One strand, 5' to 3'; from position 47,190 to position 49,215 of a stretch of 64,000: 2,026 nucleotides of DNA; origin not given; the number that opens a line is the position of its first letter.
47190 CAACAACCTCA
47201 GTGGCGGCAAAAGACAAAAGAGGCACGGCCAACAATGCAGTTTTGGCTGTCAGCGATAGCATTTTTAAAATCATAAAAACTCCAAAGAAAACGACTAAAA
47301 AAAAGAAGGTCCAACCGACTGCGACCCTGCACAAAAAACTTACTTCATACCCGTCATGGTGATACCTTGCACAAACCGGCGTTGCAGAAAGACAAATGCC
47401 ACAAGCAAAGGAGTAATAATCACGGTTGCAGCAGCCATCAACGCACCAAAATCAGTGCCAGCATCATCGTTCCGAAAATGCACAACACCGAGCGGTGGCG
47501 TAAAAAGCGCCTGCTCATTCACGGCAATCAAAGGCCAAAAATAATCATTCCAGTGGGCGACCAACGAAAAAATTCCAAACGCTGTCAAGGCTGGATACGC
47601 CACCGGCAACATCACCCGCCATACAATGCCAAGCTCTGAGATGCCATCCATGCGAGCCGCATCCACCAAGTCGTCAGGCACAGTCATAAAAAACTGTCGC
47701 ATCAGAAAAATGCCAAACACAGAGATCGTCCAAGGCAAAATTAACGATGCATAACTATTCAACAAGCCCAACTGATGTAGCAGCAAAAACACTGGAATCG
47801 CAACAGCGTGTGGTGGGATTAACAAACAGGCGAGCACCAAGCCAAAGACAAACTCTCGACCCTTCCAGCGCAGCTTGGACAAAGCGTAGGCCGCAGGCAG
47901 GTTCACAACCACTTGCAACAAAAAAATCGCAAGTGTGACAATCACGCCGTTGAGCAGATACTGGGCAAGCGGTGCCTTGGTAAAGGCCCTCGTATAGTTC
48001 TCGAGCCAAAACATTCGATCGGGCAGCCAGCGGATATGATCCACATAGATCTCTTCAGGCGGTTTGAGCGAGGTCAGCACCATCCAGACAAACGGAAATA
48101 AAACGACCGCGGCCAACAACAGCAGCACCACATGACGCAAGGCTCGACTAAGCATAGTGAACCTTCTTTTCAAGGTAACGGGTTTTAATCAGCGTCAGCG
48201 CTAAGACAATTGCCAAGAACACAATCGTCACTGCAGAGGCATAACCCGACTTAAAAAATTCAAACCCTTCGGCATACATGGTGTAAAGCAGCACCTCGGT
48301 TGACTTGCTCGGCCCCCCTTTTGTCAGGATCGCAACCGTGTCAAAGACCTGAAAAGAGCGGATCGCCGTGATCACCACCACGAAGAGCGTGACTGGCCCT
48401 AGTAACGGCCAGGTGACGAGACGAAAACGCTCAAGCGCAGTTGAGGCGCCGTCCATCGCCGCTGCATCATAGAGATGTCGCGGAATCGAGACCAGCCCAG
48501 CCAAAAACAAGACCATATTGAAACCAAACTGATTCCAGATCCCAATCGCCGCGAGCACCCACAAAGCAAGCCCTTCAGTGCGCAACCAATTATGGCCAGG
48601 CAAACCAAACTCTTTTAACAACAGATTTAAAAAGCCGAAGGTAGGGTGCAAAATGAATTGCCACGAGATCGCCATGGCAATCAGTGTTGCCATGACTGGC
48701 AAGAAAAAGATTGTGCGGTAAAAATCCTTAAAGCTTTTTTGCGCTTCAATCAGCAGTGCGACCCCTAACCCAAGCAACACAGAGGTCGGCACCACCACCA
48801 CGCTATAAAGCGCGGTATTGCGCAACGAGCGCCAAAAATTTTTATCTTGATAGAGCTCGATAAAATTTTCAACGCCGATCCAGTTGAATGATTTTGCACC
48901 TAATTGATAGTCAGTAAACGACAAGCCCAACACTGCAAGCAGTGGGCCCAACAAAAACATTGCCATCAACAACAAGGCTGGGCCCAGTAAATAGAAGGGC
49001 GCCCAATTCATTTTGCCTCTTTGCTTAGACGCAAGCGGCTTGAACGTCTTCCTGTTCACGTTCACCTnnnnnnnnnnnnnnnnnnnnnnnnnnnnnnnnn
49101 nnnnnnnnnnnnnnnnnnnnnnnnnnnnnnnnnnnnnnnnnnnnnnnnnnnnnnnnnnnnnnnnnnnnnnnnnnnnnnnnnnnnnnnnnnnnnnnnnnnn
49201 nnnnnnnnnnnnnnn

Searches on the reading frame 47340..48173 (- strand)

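Call 27: search_protein_families(library=pfam, proteins=[window:47340-48173:-], max_evalue=0.001)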
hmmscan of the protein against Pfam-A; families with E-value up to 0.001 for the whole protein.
window:47340-48173:- (277 aa): 1 family
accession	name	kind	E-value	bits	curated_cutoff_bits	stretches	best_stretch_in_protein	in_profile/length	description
PF00528.27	BPD_transp_1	-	3.1e-20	73.1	26.4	1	97-271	7-182/184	Binding-protein-dependent transport system inner membrane component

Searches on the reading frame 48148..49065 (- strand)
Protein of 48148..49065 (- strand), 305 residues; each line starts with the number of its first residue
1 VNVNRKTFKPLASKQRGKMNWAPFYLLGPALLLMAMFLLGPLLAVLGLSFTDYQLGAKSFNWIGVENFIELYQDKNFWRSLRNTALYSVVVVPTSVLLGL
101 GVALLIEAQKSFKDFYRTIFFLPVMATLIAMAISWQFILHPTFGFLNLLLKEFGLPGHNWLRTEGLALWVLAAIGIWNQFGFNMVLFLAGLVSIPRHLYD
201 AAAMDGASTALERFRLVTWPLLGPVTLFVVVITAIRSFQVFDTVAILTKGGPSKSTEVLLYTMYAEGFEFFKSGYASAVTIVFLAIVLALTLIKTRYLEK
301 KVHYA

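Call 27: search_protein_families(library=pfam, proteins=[window:48148-49065:-], max_evalue=0.001)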
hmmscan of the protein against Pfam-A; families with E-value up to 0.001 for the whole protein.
window:48148-49065:- (305 aa): 1 family
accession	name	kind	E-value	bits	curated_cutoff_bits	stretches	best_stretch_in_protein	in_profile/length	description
PF00528.27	BPD_transp_1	-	4.8e-12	46.4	26.4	1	96-302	2-182/184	Binding-protein-dependent transport system inner membrane component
